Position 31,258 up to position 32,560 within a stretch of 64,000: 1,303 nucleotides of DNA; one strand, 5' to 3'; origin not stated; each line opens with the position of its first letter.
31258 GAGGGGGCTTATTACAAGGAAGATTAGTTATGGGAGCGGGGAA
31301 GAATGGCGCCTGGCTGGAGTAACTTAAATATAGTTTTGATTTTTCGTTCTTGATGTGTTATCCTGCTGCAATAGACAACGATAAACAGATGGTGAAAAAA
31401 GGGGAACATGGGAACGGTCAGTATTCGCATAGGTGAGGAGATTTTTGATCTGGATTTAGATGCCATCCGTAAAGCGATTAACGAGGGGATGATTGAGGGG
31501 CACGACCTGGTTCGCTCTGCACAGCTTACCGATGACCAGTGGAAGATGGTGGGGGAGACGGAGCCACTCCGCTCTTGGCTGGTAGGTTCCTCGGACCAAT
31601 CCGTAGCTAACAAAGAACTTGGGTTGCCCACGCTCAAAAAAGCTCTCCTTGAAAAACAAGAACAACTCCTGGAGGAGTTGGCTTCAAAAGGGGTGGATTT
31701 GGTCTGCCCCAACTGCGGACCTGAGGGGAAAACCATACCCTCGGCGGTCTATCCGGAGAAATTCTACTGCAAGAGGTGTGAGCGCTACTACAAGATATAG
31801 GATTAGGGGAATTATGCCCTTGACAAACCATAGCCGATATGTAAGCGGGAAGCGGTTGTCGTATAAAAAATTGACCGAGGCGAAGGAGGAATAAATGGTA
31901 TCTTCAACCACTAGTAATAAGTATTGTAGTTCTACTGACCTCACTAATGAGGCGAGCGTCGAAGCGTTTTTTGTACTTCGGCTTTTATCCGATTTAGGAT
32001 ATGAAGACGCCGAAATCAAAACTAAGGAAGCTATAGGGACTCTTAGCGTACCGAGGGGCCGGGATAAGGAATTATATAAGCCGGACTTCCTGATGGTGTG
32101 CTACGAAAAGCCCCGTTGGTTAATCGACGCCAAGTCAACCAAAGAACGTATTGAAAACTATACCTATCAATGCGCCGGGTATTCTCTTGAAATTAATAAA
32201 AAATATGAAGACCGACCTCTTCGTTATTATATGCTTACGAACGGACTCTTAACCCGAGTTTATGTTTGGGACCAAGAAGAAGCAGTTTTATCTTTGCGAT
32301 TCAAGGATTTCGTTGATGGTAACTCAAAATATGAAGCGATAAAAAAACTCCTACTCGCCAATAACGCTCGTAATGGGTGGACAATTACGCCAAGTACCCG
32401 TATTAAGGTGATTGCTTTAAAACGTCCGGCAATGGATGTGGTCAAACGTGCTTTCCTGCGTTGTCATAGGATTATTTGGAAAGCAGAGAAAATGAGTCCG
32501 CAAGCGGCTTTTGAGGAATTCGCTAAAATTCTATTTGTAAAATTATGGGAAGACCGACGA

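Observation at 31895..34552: AT-rich single-gene island encoding a fused nuclease-methylase-specificity (Type IIG-like) RM enzyme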

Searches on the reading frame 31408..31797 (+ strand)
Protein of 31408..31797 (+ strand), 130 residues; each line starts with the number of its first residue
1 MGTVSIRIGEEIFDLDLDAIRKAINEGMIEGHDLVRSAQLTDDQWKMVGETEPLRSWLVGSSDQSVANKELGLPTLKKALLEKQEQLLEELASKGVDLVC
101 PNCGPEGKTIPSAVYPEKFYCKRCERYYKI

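Call 18: search_protein_families(library=pfam, proteins=[window:31408-31797:+], max_evalue=10)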
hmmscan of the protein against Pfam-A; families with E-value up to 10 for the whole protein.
window:31408-31797:+ (130 aa): 3 families
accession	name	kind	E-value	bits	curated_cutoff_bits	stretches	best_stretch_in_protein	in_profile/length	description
PF12760.12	Zn_ribbon_IS1595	-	0.015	15.7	25.4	1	98-126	19-45/46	Transposase zinc-ribbon domain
PF25206.1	DUF7836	-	0.037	14.3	26.7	1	96-128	6-40/59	Domain of unknown function (DUF7836)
PF23546.1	Zn_ribbon_TOP3B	-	0.071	13.2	27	1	116-130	23-37/40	DNA topoisomerase 3-beta zinc ribbon domain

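Call 28: find_homologous_proteins(query=window:31408-31797:+, max_evalue=0.001)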
Query window:31408-31797:+ (130 aa): 4 proteins with E <= 0.001 among 19 candidates.
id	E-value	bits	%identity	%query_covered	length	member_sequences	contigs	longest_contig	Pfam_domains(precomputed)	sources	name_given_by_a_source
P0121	9.0e-79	280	98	100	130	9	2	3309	-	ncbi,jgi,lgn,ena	-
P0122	6.2e-64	232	78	100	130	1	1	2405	-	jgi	-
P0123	3.1e-56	207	71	98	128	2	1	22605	-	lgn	-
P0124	3.2e-54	200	69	98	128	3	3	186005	-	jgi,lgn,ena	-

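Call 31: find_encoding_contigs(protein=P0124, flank=8000, max_places=3)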
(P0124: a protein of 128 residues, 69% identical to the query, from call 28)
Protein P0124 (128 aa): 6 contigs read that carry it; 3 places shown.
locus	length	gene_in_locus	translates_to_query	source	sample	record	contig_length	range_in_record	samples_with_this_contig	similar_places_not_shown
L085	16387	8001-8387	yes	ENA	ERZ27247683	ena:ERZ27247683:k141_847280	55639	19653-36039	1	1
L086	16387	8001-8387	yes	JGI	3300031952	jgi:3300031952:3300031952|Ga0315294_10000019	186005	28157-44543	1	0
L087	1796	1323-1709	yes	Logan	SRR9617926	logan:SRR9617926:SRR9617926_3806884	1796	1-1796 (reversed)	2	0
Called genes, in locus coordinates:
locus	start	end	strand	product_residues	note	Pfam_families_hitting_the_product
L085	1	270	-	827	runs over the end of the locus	PF07719:TPR_2 (faint), PF13428:TPR_14 (faint)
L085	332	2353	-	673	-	PF13174:TPR_6 (faint), PF07719:TPR_2 (faint), PF13424:TPR_12 (faint), PF13428:TPR_14 (faint), PF13432:TPR_16 (faint), PF14559:TPR_19 (faint)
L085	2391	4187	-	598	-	PF09976:TPR_21 (faint), PF00515:TPR_1 (faint), PF12895:ANAPC3 (faint), PF13174:TPR_6 (faint), PF13176:TPR_7 (faint), PF07719:TPR_2 (faint), PF13432:TPR_16 (faint), PF13424:TPR_12 (weak), +3 more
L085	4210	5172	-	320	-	-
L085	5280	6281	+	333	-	PF00849:PseudoU_synth_2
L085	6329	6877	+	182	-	PF00156:Pribosyltran, PF14681:UPRTase (weak)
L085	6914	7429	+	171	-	PF01035:DNA_binding_1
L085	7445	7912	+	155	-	PF12675:DUF3795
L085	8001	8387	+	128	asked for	-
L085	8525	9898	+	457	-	PF07992:Pyr_redox_2 (faint)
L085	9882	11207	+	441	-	-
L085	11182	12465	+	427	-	PF01555:N6_N4_Mtase (weak)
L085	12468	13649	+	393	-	PF00625:Guanylate_kin, PF13238:AAA_18 (faint), PF13671:AAA_33 (weak), PF06559:DCD_N (faint), PF22769:DCD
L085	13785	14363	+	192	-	-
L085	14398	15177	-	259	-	PF13517:FG-GAP_3 (faint), PF01839:FG-GAP (faint)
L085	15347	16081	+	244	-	PF13568:OMP_b-brl_2 (weak)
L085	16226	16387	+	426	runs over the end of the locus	PF24517:CBM96 (faint), PF06848:Disaggr_repeat, PF00688:TGFb_propeptide (weak)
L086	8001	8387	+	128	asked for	-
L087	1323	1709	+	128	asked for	-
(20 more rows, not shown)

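Call 32: find_encoding_contigs(protein=P0123, flank=8000, max_places=2)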
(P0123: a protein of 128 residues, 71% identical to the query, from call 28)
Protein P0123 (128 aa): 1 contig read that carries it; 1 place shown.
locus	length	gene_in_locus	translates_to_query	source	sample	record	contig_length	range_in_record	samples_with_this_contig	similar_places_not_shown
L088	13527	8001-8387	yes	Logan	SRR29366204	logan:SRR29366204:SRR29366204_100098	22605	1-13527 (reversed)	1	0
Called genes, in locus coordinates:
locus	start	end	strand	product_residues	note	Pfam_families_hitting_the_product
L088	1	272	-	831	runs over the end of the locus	PF07719:TPR_2 (faint), PF13428:TPR_14 (faint)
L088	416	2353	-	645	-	PF13174:TPR_6 (faint), PF07719:TPR_2 (faint), PF13428:TPR_14 (faint), PF14559:TPR_19 (faint), PF13424:TPR_12 (faint), PF13432:TPR_16 (faint)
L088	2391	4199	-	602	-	PF09976:TPR_21 (faint), PF21033:RMD1-3 (faint), PF07719:TPR_2 (faint), PF13174:TPR_6 (faint), PF13432:TPR_16 (faint), PF14559:TPR_19 (faint), PF12895:ANAPC3 (faint), PF13424:TPR_12 (weak), +4 more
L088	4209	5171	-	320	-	-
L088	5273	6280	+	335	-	PF00849:PseudoU_synth_2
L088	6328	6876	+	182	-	PF00156:Pribosyltran, PF14681:UPRTase (weak)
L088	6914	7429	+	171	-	PF01035:DNA_binding_1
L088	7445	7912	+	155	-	PF12675:DUF3795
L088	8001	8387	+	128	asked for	-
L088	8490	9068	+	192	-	-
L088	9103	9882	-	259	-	PF01839:FG-GAP (faint), PF13517:FG-GAP_3 (faint)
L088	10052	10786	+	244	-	PF13568:OMP_b-brl_2 (weak)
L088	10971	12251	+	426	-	PF06848:Disaggr_repeat (weak), PF24517:CBM96 (weak), PF00688:TGFb_propeptide (weak)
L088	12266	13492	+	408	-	-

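Call 73: search_protein_families(library=pfam, proteins=[L085:8525-9895:+, L085:9882-11204:+, L085:11182-12462:+, L085:12468-13646:+], max_evalue=0.01)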
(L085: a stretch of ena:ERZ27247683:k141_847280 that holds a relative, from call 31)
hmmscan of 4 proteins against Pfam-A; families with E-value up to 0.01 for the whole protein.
L085:8525-9895:+ (457 aa): 3 families
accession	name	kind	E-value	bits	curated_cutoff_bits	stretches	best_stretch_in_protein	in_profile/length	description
PF07992.20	Pyr_redox_2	-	8.1e-06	25.9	26.1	0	7-40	2-33/291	Pyridine nucleotide-disulphide oxidoreductase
PF13738.12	Pyr_redox_3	-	0.0012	18.6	30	0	10-44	2-35/305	Pyridine nucleotide-disulphide oxidoreductase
PF21688.3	FAD-depend_C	-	0.0021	18.7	27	1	263-386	48-180/197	FAD-dependent protein, C-terminal domain-like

L085:9882-11204:+ (441 aa): 1 family
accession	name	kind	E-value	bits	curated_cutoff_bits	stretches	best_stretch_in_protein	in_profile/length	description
PF01966.28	HD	-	6.1e-05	23.7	22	1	58-122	1-61/116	HD domain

L085:11182-12462:+ (427 aa): 1 family
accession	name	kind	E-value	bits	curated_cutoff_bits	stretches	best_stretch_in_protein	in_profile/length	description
PF01555.25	N6_N4_Mtase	-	5.9e-11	43.2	26.7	1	43-106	159-214/221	DNA methylase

L085:12468-13646:+ (393 aa): 13 families
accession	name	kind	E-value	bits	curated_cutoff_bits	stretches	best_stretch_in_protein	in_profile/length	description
PF00625.27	Guanylate_kin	-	3.2e-18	66.5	25.2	1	4-172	3-173/182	Guanylate kinase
PF22769.1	DCD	-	1.7e-13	51.4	27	1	188-318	3-151/153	dCTP deaminase-like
PF13671.12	AAA_33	-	6.6e-06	26.9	27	1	6-146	2-127/143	AAA domain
PF13238.12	AAA_18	-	8.2e-06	26.7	29.4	1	6-42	1-38/128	AAA domain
PF06559.16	DCD_N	-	1.1e-05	25.9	21.4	0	185-225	3-45/164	2'-deoxycytidine 5'-triphosphate deaminase (DCD) N-terminal domain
PF03266.21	NTPase_1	-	6.9e-05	23.2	23.9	1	6-83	2-79/168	NTPase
PF02223.23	Thymidylate_kin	-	0.00018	21.7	27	0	9-63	2-55/185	Thymidylate kinase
PF20720.3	nSTAND3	-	0.00022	21.4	27.2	1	4-28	18-42/155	Novel STAND NTPase 3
PF13521.12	AAA_28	-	0.0017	19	27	1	6-48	2-43/164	AAA domain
PF00005.33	ABC_tran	-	0.0028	18.7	25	1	4-29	12-37/137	ABC transporter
PF13173.12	AAA_14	-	0.0034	17.8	27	1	3-56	2-57/129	AAA domain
PF13207.12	AAA_17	-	0.0044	17.7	27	0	9-29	1-21/136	AAA domain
PF13401.12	AAA_22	-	0.0046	17.7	27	1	5-28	7-30/130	AAA domain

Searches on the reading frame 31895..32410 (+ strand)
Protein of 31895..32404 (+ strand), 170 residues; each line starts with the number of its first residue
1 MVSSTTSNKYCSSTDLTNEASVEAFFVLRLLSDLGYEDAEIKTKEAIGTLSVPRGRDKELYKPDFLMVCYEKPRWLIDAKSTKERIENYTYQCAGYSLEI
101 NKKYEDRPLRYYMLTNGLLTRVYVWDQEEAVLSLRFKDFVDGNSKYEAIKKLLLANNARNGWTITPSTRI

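Call 18: search_protein_families(library=pfam, proteins=[window:31895-32389:+], max_evalue=10)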
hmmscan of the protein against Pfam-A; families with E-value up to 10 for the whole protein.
seq(165 aa): 2 families
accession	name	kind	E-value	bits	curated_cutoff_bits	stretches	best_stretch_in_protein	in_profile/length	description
PF13588.12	HSDR_N_2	-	0.011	16.2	25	1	25-129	8-100/110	Type I restriction enzyme R protein N terminus (HSDR_N)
PF04313.20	HSDR_N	-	0.055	13.7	25.1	1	18-52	3-37/198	Type I restriction enzyme R protein N terminus (HSDR_N)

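Call 38: search_solved_structures(query=A2, max_evalue=10, show_alignments=3)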
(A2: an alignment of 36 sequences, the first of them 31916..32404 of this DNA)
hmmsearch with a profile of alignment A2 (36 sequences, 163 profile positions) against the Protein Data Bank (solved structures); distinct sequences matched with E-value up to 10: 5.
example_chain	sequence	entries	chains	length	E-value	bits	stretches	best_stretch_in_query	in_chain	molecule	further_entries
3s1s_A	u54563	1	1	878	0.00082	22.1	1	57-128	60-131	restriction endonuclease BpuSI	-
3h1t_A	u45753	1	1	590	0.057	16.1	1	10-97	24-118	Type I site-specific restriction-modification system, R (Restriction) subunit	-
6gdt_A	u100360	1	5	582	0.24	14.1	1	78-149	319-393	Endoglucanase-related protein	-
2jjz_A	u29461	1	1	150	0.58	12.9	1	8-58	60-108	IONIZED CALCIUM-BINDING ADAPTER MOLECULE 2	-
2jjz_B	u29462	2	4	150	0.58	12.8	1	8-58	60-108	IONIZED CALCIUM-BINDING ADAPTER MOLECULE 2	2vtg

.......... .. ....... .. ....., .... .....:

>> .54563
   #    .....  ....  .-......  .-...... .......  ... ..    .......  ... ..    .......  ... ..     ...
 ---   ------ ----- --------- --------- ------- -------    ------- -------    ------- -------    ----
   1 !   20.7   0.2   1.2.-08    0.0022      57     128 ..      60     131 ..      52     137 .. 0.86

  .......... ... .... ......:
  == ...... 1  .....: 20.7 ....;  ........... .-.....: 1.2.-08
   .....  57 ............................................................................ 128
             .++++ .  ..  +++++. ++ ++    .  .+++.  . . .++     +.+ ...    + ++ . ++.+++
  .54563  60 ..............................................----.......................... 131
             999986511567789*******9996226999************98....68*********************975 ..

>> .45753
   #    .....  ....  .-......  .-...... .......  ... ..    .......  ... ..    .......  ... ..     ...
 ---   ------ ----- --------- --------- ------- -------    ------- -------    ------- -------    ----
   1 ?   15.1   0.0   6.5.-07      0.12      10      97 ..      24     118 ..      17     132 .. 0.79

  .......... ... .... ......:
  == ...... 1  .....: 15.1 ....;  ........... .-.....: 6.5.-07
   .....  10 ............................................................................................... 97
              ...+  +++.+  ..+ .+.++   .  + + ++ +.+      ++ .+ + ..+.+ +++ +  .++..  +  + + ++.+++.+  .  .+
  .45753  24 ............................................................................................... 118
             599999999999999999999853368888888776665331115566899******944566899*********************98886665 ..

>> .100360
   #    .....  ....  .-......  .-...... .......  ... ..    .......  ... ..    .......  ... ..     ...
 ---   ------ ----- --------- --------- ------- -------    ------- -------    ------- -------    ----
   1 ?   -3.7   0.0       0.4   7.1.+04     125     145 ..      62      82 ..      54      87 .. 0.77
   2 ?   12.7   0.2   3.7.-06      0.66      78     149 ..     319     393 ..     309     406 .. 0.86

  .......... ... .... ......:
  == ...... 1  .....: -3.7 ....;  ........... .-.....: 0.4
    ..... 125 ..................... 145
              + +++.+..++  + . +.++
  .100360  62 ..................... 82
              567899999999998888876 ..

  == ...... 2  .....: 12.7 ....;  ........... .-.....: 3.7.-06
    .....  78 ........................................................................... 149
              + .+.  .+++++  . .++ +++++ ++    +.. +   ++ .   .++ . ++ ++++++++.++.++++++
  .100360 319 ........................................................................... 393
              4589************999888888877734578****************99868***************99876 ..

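Call 52: search_protein_representatives(protein=window:31895-32404:+)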
Query: 170 residues. Proteins with E-value up to 0.001 (for the whole library): 335; up to 1e-10: 178; up to 1e-30: 53. The best 150 are listed.
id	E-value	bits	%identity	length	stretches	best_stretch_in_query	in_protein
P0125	5.0e-71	253.9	67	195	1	3-163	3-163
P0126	4.2e-67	241.1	65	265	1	6-166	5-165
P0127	4.3e-66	237.8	63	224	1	4-164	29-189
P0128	4.2e-65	234.6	65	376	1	6-164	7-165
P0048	2.2e-62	225.8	62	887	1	6-167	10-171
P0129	3.2e-54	199.2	68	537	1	25-163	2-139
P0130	8.0e-52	191.4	56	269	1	6-163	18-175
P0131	1.2e-47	177.9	68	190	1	52-164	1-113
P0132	1.8e-46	174.0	66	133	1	6-120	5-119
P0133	7.1e-46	172.1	51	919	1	6-164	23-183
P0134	3.2e-45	169.9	48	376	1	4-164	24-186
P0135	1.2e-43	164.8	50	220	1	5-153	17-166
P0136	1.3e-42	161.5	52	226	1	6-156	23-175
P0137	2.2e-42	160.7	52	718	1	7-158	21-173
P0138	4.5e-42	159.7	48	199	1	6-160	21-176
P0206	5.4e-24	100.9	38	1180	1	10-157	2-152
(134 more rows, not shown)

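Call 58: predict_structure(alignment_id=A6)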
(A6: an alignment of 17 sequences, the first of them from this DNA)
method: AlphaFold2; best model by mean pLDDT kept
length: 172 residues; sequences in the alignment: 17
mean_pLDDT: 90.1   pTM: 0.85
mean pLDDT of the five models: 90.1, 88.8, 88.1, 87.2, 85.7
residues with pLDDT >= 90: 132; 70-90: 25; 50-70: 6; < 50: 9
segments of 3 or more residues with pLDDT < 50: 1-3, 168-172
pLDDT, mean of each block of 10 residues (from residue 1): 67 87 92 97 96 94 96 96 95 96 89 97 95 96 95 93 58 46
secondary structure, 60 per line:
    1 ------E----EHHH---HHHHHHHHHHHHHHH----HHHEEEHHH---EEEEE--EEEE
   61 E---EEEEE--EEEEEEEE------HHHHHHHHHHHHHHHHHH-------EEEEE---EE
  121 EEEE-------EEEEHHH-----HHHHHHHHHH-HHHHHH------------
elements in order: H19-33 E41-43 E50-54 E57-61 E65-69 E72-79 H86-103 E111-115 E119-124 E132-135 H144-153 H155-160

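Call 61: fold_search(model_id=the predicted structure, library=pdb)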
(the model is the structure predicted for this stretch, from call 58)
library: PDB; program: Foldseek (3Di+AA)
matches with E <= 10: 377; with E <= 0.001: 4
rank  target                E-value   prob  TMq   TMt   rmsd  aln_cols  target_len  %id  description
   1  7lvv_D                2.1e-04  1.00  0.44  0.51   7.2       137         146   17  cryoEM structure DrdV-DNA complex (released 2021-03-17)
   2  7lo5_B                2.5e-04  1.00  0.47  0.09   6.7       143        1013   17  cryoEM structure DrdV-DNA complex (released 2021-03-17)
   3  7lo5_C                5.4e-04  1.00  0.46  0.09   6.9       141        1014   18  cryoEM structure DrdV-DNA complex (released 2021-03-17)
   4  7lvv_C                8.4e-04  1.00  0.45  0.53   7.6       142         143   18  cryoEM structure DrdV-DNA complex (released 2021-03-17)
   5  3s1s                  2.2e-03  1.00  0.50  0.12   5.6       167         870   20  Characterization and crystal structure of the type IIG restriction endonuclease BpuSI (released 2011-07-13)
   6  8w0p_A                2.2e-03  1.00  0.43  0.10   8.3       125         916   17  BsaXI -- Type IIB R-M system (released 2024-10-30)
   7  9y1l_A                4.7e-03  0.87  0.32  0.36   8.1       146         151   11  Crystal Structure of Putative Restriction Endonuclease Domain-Containing Protein from Leptospirillum ferriphilum YSK (released 2025-09-10)
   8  9y1l_B                5.3e-03  0.97  0.38  0.42   5.3       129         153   11  Crystal Structure of Putative Restriction Endonuclease Domain-Containing Protein from Leptospirillum ferriphilum YSK (released 2025-09-10)
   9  8w2p_A                8.2e-03  1.00  0.48  0.10   3.9       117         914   18  BsaXI-DNA complex I (released 2024-10-30)
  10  3ijm_B                8.8e-03  0.96  0.32  0.37   6.7       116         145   13  The structure of a restriction endonuclease-like fold superfamily protein from Spirosoma linguale. (released 2009-09-22)
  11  9iac_B                1.0e-02  0.54  0.27  0.19  14.7       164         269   13  Structure of the Argonaute-associated Cas4 family protein 1 (ACE1) from Microcystis aeruginosa (MaACE1) (released 2025-04-23)
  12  9iac_A                1.4e-02  0.44  0.27  0.19  14.3       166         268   13  Structure of the Argonaute-associated Cas4 family protein 1 (ACE1) from Microcystis aeruginosa (MaACE1) (released 2025-04-23)
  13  9kqh_A                2.3e-02  0.41  0.26  0.09  16.2       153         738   11  Crystal structure of Finegoldia magna DinG in complex with ssDNA and ADPNP (released 2025-12-03)
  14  9iab_B                2.9e-02  0.47  0.30  0.22  13.5       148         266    9  Structure of the Argonaute-associated Cas4 family protein 1 (ACE1) from Chroococcidiopsis thermalis (CtACE1) (released 2025-04-23)
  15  2w00_A                3.3e-02  0.85  0.36  0.08  14.6       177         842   14  Crystal structure of the HsdR subunit of the EcoR124I restriction enzyme in complex with ATP (released 2008-12-16)
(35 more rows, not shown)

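Call 73: search_protein_families(library=pfam, proteins=[P0206], max_evalue=0.01)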
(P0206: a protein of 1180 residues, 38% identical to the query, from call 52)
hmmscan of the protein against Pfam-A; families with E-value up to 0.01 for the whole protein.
P0206 (1180 aa): 7 families
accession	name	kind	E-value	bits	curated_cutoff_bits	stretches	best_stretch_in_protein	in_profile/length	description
PF05729.18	NACHT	-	3.8e-14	53.3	26.7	1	237-388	2-163/167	NACHT domain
PF13646.12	HEAT_2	-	1.4e-08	35.3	27.7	0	859-932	3-73/88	HEAT repeats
PF03130.22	HEAT_PBS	-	2.4e-07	31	20.9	0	637-658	4-25/27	PBS lyase HEAT-like repeat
PF04313.20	HSDR_N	-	1.5e-06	28.6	25.1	1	53-120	126-192/198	Type I restriction enzyme R protein N terminus (HSDR_N)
PF13401.12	AAA_22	-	0.00011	22.9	27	1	238-344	8-100/130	AAA domain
PF25199.1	nSTAND_NTPase5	-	0.0053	17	34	0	233-260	39-66/145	Novel STAND NTPase 5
PF13588.12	HSDR_N_2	-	0.0095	16.5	25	0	15-126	6-102/110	Type I restriction enzyme R protein N terminus (HSDR_N)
